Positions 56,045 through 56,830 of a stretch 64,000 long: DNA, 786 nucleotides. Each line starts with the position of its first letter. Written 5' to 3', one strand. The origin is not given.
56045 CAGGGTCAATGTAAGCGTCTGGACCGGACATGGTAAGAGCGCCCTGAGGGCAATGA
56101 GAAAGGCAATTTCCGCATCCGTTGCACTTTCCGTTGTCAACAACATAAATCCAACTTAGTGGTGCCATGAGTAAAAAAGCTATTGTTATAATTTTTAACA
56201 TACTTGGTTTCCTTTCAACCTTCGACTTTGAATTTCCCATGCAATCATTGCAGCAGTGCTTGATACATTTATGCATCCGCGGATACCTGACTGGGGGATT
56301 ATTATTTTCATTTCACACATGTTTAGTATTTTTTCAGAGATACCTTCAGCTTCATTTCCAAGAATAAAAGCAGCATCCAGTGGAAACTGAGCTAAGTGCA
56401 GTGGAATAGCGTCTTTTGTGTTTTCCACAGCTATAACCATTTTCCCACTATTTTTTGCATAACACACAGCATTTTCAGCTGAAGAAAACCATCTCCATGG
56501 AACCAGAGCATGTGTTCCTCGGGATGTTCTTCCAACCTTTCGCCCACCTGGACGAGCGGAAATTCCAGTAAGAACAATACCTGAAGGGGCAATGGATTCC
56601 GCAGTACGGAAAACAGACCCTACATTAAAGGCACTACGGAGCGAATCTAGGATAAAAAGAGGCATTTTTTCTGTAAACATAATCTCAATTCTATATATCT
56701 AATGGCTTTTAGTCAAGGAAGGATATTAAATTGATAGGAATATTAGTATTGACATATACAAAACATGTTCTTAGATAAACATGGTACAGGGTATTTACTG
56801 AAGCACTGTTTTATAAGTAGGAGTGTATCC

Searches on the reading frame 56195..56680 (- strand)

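Call 65: search_protein_families(library=pfam, proteins=[window:56195-56680:-], max_evalue=0.05)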
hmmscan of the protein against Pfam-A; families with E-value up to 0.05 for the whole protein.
window:56195-56680:- (161 aa): 1 family
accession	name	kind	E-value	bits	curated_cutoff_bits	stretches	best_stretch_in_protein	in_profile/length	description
PF00588.24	SpoU_methylase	-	1.9e-23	83.6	29.7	1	9-147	4-141/142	SpoU rRNA Methylase family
